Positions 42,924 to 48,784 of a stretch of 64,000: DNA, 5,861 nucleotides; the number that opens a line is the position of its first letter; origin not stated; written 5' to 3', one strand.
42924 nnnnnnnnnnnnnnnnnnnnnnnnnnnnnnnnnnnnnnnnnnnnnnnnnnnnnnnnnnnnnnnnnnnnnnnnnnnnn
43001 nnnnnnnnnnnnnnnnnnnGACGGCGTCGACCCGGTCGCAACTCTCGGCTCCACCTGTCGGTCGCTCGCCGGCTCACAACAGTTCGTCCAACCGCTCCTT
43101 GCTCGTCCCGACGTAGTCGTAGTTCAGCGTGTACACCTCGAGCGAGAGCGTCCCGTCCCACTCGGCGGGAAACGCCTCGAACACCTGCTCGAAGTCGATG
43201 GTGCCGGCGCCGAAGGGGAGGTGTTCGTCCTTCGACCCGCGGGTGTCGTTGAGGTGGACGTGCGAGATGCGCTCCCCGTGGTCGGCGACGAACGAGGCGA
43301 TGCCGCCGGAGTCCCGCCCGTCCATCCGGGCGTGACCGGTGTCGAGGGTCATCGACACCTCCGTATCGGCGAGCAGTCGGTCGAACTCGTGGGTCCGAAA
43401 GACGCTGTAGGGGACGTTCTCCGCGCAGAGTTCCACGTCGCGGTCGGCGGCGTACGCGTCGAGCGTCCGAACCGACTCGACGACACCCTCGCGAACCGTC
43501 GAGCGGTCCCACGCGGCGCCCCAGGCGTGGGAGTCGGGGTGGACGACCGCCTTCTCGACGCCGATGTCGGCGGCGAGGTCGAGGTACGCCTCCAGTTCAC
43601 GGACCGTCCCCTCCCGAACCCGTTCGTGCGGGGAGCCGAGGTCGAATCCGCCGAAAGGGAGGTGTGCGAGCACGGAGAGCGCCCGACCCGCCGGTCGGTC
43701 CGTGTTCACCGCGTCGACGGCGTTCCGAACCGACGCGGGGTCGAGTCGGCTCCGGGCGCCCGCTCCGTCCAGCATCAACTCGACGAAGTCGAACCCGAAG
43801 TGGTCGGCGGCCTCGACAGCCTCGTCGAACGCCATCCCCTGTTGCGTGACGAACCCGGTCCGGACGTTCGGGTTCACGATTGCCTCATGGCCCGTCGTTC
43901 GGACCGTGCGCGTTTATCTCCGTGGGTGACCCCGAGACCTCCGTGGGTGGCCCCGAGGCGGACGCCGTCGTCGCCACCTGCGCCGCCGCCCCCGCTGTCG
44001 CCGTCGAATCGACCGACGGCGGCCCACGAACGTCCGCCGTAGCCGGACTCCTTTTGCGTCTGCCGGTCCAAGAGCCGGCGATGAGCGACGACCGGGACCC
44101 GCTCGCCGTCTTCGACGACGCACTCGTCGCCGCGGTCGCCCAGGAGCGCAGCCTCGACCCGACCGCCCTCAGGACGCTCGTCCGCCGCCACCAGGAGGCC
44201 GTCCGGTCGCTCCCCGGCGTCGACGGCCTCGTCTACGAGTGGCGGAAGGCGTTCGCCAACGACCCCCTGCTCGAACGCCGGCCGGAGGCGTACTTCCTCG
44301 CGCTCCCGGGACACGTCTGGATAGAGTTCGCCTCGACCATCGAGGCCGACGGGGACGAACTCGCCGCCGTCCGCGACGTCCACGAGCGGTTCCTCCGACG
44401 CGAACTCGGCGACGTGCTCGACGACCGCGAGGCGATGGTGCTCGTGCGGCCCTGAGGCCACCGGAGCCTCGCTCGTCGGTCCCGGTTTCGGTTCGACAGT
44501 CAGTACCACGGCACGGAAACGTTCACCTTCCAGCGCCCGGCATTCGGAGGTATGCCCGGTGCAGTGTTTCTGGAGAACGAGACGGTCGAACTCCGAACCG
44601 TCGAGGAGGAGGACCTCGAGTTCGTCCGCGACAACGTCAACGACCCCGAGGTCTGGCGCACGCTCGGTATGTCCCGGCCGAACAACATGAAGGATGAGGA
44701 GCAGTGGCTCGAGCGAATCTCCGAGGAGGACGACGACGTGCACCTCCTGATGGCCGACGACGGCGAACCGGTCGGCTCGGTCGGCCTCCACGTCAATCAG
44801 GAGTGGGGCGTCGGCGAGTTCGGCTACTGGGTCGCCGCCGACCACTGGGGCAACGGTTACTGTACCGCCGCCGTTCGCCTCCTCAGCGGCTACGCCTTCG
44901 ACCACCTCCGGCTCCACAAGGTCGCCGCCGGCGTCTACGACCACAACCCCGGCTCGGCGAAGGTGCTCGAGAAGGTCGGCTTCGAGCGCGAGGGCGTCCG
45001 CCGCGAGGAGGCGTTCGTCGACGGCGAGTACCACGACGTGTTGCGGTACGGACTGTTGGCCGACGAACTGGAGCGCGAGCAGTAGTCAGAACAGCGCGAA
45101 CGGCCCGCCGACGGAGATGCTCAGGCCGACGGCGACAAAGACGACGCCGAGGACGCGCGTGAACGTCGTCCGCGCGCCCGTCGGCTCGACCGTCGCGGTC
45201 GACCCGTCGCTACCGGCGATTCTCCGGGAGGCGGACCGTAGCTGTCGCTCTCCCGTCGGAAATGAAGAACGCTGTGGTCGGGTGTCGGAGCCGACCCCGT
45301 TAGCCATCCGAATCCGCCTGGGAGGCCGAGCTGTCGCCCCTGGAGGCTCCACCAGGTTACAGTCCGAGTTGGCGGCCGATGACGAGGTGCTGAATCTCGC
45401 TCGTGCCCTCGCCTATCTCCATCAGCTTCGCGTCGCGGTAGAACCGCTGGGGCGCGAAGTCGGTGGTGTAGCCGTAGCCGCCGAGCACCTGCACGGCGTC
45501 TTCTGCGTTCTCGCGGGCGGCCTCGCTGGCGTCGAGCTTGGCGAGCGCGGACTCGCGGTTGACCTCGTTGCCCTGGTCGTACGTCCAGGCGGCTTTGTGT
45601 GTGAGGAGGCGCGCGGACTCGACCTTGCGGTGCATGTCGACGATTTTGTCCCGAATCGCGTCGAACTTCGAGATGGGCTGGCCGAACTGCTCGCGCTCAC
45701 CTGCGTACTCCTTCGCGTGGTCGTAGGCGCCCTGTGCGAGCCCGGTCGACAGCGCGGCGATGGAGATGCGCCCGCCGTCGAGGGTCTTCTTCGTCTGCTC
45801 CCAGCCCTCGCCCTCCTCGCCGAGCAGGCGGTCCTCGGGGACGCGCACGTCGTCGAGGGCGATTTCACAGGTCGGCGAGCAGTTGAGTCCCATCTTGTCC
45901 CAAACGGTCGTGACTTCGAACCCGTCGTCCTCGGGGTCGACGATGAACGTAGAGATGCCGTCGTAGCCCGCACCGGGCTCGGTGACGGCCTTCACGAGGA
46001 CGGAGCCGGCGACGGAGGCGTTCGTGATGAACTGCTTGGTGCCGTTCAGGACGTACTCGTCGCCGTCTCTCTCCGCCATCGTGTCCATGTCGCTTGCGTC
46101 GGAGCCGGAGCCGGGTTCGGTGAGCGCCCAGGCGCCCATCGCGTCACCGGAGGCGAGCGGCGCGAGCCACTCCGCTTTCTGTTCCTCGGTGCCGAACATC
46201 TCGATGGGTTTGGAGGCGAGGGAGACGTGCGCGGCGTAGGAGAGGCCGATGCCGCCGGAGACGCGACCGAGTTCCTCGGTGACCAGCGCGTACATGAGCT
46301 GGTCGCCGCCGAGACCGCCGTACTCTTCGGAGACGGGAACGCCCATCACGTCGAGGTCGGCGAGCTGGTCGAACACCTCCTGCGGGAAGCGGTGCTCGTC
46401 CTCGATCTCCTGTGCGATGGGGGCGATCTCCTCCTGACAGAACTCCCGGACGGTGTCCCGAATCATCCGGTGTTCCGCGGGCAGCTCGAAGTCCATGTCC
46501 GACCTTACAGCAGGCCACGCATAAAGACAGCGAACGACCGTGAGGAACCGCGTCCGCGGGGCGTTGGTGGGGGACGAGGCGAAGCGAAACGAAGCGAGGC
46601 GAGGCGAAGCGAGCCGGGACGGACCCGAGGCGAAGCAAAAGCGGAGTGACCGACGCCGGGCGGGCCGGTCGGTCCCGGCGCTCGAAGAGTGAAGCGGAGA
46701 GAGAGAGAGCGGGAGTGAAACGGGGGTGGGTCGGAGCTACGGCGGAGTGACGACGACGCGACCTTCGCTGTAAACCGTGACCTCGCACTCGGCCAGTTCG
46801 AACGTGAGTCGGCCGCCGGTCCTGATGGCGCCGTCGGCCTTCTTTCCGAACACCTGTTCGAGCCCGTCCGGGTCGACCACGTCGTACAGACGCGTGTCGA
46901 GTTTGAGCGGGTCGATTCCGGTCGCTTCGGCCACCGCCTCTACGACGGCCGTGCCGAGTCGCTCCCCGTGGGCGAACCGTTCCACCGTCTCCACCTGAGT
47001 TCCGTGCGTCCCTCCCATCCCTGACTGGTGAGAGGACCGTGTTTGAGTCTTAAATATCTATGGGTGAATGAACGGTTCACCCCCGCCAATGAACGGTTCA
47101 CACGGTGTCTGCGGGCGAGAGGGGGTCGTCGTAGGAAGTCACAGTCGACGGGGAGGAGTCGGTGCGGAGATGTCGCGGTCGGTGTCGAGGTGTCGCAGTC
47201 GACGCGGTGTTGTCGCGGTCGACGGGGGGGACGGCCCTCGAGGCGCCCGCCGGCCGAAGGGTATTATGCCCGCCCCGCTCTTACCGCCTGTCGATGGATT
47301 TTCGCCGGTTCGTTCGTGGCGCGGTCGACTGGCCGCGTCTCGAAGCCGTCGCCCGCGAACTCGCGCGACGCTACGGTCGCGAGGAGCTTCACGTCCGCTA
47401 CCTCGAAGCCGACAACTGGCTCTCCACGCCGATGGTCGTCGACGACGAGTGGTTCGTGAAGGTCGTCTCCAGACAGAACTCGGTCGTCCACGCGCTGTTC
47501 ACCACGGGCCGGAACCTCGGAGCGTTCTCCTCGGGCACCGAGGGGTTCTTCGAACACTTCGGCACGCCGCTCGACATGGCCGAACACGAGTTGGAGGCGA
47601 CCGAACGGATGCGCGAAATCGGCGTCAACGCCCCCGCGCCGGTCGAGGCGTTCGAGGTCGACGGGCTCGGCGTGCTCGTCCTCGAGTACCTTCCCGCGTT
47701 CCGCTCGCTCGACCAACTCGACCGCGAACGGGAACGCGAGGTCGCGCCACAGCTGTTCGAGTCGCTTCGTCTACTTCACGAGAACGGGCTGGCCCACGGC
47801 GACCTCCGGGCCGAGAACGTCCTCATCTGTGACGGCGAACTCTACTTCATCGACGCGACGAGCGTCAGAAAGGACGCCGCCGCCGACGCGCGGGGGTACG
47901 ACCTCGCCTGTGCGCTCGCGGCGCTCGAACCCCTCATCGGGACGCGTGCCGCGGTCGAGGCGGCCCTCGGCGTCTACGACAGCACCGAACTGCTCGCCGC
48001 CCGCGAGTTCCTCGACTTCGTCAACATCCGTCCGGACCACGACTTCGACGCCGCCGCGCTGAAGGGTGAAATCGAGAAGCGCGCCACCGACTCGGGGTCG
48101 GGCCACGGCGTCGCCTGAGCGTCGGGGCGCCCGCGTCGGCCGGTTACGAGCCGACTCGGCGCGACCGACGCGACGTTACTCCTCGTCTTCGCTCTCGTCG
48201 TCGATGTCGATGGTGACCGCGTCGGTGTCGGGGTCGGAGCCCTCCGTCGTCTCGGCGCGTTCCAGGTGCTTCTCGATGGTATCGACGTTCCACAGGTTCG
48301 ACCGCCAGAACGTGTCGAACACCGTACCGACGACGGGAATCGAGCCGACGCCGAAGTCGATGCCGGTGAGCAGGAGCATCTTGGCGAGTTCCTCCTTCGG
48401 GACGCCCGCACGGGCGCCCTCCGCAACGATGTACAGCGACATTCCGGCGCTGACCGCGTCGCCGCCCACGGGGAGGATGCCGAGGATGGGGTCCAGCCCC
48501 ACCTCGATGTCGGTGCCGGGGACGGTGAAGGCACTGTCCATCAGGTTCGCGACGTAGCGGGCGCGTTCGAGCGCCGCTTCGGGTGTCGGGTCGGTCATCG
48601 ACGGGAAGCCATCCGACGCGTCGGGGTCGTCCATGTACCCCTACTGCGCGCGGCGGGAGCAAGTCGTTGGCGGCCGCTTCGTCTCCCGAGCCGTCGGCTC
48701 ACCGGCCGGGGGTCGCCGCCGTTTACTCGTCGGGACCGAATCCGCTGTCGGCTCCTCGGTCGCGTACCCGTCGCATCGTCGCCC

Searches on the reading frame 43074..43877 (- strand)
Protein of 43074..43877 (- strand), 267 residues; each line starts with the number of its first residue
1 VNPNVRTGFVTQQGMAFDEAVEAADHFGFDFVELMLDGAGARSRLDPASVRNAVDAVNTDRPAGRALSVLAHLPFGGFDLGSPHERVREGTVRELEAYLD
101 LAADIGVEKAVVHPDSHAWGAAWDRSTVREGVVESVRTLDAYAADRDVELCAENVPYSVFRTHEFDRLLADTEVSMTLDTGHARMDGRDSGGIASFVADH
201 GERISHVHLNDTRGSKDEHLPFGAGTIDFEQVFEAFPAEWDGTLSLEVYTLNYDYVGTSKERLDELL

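Call 31: search_protein_families(library=pfam, proteins=[window:43074-43877:-], max_evalue=0.01)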
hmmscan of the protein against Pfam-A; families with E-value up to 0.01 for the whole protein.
window:43074-43877:- (267 aa): 1 family
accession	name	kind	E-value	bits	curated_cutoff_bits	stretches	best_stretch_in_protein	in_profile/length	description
PF01261.30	AP_endonuc_2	-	7.3e-34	118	31.1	1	22-250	2-231/249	Xylose isomerase-like TIM barrel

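Call 44: search_protein_families(library=padloc, proteins=[window:43074-43877:-], max_evalue=0.001)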
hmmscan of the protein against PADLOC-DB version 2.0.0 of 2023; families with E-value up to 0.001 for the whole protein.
window:43074-43877:- (267 aa): 0 families

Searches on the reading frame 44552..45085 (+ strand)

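Call 31: search_protein_families(library=pfam, proteins=[window:44552-45085:+], max_evalue=0.01)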
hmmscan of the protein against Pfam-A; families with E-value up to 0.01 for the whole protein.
window:44552-45085:+ (177 aa): 5 families
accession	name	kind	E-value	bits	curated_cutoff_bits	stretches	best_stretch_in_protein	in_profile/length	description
PF13302.13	Acetyltransf_3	-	4.2e-29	102.5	25.4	1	12-145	2-138/138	Acetyltransferase (GNAT) domain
PF00583.31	Acetyltransf_1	-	2.3e-15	57.3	20.7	1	45-144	17-116/116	Acetyltransferase (GNAT) family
PF13420.13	Acetyltransf_4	-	1.6e-07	31.9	24.3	1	14-162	1-152/155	Acetyltransferase (GNAT) domain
PF13523.12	Acetyltransf_8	-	1.2e-06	28.7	27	1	19-148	3-141/145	Acetyltransferase (GNAT) domain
PF13508.13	Acetyltransf_7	-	0.0059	17.4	27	1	63-145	4-83/84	Acetyltransferase (GNAT) domain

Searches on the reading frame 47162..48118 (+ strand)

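Call 66: search_protein_families(library=pfam, proteins=[window:47162-48118:+], max_evalue=0.001)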
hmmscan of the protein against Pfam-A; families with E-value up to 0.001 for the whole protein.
window:47162-48118:+ (318 aa): 5 families
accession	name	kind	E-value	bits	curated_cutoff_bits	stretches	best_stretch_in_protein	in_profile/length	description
PF01163.29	RIO1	-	1.3e-10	41.7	22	1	139-232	54-148/187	RIO domain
PF01636.29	APH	-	1.8e-05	25.1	23.2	1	189-270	149-230/239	Phosphotransferase enzyme family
PF00069.31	Pkinase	-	6.2e-05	23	31.7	1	169-231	72-141/263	Protein kinase domain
PF19974.5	TCAD9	-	0.0002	21.1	40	1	154-239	274-328/429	Ternary complex associated domain 9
PF06293.20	Kdo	-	0.00041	20.3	21.3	1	140-232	58-166/207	Lipopolysaccharide kinase (Kdo/WaaP) family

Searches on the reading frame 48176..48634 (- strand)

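Call 66: search_protein_families(library=pfam, proteins=[window:48176-48634:-], max_evalue=0.001)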
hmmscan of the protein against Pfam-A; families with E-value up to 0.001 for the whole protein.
window:48176-48634:- (152 aa): 1 family
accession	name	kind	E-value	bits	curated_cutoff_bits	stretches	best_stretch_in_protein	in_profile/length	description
PF13430.11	DUF4112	-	3.2e-31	108.1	23.3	1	22-124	2-105/105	Domain of unknown function (DUF4112)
